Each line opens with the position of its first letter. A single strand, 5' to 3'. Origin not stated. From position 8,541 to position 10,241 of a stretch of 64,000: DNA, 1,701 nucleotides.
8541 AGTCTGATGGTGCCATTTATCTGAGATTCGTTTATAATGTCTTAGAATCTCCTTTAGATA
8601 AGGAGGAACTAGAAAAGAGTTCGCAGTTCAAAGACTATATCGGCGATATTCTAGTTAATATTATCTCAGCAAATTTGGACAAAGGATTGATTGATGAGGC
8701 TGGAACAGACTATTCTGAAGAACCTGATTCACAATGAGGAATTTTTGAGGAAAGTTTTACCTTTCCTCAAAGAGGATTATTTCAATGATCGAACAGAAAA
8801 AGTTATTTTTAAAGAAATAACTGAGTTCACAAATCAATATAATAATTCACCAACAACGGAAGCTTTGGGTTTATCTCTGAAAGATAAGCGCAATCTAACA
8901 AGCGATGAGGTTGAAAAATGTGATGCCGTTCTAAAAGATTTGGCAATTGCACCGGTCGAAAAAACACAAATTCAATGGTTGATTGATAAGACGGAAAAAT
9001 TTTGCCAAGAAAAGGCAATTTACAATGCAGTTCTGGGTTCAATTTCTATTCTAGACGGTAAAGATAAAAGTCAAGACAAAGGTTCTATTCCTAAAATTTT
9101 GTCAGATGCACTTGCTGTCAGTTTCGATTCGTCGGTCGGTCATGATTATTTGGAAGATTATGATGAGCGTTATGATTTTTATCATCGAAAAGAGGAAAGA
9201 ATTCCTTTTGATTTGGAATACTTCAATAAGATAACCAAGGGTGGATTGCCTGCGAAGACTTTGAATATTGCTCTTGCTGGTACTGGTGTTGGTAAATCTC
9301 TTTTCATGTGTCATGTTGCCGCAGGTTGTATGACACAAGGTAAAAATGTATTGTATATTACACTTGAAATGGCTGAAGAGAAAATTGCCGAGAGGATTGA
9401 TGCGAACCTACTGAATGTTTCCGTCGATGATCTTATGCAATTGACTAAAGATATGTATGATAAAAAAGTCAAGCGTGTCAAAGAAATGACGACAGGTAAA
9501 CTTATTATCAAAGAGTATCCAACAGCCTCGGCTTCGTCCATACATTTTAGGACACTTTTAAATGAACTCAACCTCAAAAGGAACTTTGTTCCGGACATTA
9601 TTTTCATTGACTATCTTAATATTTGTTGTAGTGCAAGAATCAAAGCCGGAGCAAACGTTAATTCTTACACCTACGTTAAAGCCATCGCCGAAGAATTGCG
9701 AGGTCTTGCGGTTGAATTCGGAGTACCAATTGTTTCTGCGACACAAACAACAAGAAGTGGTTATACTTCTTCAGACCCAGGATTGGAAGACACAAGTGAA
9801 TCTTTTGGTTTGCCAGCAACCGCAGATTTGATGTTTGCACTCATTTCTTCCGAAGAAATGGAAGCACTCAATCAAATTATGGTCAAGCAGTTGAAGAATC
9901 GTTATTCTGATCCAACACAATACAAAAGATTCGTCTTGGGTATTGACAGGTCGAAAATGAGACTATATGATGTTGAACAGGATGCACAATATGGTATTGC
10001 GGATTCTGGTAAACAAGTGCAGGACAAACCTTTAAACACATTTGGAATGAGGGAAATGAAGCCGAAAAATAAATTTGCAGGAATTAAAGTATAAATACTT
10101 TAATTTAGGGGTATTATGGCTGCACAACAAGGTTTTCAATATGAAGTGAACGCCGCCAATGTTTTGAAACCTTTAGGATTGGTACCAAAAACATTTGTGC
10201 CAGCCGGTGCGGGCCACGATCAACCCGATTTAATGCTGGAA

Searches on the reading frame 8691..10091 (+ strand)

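Call 74: search_protein_families(library=phrogs, proteins=[window:8691-10091:+], max_evalue=0.00001)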
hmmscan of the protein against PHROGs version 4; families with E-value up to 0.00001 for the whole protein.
window:8691-10091:+ (467 aa): 3 families
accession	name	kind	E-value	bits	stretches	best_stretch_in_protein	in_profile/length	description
phrog_19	-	DNA, RNA and nucleotide metabolism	3.1e-132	443.6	1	1-442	160-600/621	DnaB-like replicative helicase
phrog_239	-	DNA, RNA and nucleotide metabolism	1.6e-24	87.9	1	154-438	323-609/801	DNA primase/helicase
phrog_243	-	DNA, RNA and nucleotide metabolism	7.1e-17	62.2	1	188-430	34-270/273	DnaB-like replicative helicase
